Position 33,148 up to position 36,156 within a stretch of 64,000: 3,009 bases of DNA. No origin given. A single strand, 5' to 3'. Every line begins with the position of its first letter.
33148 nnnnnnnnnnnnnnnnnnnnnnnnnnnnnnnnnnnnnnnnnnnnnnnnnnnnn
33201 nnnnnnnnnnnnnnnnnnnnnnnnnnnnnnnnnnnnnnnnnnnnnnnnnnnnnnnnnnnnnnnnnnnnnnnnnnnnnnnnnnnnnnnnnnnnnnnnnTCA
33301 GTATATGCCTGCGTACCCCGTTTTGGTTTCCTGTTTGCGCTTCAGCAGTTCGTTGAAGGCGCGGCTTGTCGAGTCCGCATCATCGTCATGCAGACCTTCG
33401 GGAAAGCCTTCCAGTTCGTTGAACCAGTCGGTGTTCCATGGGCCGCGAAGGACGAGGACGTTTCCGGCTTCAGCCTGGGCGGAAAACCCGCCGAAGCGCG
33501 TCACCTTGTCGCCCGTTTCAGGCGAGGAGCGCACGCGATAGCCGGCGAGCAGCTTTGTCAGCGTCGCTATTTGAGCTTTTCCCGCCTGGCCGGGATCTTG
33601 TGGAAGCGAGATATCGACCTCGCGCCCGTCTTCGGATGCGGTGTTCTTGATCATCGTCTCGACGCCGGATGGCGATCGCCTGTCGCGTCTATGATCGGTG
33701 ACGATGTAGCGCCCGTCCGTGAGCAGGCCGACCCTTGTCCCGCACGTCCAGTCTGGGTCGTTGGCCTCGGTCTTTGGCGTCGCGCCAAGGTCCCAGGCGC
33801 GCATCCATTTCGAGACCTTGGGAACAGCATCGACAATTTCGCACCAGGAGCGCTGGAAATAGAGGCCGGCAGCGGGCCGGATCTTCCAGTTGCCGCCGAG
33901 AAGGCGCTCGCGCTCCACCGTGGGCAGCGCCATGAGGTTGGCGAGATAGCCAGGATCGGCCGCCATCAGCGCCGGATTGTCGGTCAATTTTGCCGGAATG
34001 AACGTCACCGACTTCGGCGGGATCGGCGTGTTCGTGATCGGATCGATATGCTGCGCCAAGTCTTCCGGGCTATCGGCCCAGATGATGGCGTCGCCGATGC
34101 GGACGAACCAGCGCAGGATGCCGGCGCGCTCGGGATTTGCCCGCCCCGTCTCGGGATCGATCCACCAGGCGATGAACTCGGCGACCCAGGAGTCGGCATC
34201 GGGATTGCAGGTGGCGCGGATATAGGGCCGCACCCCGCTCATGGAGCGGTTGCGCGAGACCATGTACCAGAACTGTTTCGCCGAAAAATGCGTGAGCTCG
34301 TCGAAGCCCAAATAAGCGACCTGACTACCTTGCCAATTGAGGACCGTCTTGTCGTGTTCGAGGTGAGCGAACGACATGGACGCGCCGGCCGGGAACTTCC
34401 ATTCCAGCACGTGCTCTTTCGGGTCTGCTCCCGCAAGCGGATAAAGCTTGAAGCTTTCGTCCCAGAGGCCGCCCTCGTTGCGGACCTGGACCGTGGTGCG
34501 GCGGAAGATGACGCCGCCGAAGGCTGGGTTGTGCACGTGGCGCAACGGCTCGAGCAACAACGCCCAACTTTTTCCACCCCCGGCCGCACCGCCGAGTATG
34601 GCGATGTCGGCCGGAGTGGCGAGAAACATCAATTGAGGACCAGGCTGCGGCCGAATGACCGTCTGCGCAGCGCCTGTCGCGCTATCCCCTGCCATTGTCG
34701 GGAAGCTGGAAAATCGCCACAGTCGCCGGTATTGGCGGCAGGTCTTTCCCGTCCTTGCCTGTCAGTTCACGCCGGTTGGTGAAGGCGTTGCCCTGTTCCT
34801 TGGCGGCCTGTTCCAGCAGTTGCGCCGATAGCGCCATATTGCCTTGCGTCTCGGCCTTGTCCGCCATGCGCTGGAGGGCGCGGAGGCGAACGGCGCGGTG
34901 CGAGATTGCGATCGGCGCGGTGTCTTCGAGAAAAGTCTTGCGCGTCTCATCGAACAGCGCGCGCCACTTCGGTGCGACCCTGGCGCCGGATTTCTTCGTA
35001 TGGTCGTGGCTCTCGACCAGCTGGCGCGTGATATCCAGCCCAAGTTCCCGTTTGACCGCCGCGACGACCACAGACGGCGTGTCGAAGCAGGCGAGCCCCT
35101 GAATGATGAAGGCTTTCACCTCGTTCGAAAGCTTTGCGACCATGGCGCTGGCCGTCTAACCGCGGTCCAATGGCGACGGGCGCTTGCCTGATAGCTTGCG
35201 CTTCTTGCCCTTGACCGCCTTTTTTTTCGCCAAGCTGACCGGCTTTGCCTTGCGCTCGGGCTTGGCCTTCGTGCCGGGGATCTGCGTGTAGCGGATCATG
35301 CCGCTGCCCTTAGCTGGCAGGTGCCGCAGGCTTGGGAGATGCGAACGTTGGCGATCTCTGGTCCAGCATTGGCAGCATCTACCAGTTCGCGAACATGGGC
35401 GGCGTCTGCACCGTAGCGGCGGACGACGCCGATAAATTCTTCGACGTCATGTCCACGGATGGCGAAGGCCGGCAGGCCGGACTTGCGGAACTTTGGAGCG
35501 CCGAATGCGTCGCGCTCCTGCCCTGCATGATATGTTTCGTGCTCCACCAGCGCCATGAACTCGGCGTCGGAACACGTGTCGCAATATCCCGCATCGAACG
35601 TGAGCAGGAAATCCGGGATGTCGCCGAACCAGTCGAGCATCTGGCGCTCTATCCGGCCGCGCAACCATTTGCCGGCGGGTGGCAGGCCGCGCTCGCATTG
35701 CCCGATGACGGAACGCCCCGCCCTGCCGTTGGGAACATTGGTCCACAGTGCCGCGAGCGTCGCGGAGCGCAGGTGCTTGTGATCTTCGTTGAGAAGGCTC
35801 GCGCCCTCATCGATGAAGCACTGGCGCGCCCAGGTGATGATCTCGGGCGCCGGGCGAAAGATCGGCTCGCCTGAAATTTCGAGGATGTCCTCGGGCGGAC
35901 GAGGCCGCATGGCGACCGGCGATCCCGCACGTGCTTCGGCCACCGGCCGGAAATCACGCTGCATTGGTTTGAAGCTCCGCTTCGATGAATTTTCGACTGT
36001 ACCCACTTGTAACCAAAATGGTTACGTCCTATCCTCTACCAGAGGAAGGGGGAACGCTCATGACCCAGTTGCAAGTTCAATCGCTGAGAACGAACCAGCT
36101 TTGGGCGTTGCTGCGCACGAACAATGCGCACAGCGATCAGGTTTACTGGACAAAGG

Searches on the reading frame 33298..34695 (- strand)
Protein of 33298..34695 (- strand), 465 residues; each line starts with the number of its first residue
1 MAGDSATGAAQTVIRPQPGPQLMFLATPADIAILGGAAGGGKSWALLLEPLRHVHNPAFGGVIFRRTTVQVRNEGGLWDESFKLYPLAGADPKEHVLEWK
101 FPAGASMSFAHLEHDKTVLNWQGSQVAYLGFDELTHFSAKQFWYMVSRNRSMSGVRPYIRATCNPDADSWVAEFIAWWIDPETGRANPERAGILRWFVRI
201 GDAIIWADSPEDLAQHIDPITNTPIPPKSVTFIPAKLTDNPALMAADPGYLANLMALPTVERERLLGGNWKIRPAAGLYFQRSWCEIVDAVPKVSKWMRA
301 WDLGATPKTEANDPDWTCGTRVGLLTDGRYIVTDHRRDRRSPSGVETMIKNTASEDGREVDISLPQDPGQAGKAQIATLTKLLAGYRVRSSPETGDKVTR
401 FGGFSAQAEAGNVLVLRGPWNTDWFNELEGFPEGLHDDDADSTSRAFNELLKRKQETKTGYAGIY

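Call 21: search_protein_families(library=phrogs, proteins=[window:33298-34695:-], max_evalue=0.00001)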
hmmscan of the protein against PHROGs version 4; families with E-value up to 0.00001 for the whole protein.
window:33298-34695:- (465 aa): 7 families
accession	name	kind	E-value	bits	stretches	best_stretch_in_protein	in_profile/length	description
phrog_979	-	head and packaging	6.7e-174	581.1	1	10-455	147-604/642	terminase large subunit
phrog_9526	-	head and packaging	1.3e-47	163.5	1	12-269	6-269/280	terminase large subunit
phrog_12171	-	head and packaging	4.6e-37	127.5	1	356-458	1-103/110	terminase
phrog_9453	-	head and packaging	3.5e-28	99.8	1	268-455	1-215/233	terminase large subunit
phrog_38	-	head and packaging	1.7e-22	80.9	1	272-457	520-710/760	terminase large subunit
phrog_2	-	head and packaging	4.3e-11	43.3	1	15-302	265-487/807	terminase large subunit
phrog_5573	-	head and packaging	1.1e-07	32.5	1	275-457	60-241/250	terminase large subunit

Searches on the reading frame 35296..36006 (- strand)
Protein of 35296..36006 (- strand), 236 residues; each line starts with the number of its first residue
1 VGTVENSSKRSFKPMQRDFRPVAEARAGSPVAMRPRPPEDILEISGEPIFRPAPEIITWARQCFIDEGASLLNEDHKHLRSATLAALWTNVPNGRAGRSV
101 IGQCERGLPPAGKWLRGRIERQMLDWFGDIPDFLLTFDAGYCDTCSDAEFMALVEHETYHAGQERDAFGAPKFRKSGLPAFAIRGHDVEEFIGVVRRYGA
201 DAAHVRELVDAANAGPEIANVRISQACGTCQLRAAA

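Call 97: search_protein_families(library=phrogs, proteins=[window:35296-36006:-], max_evalue=0.00001)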
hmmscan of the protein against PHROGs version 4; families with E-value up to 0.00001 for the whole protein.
window:35296-36006:- (236 aa): 2 families
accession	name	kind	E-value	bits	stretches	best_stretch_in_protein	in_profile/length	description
phrog_513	-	integration and excision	5.3e-73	245.9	1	33-234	3-207/208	transposase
phrog_18648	-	unknown function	3e-28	98.8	1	147-232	1-86/87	-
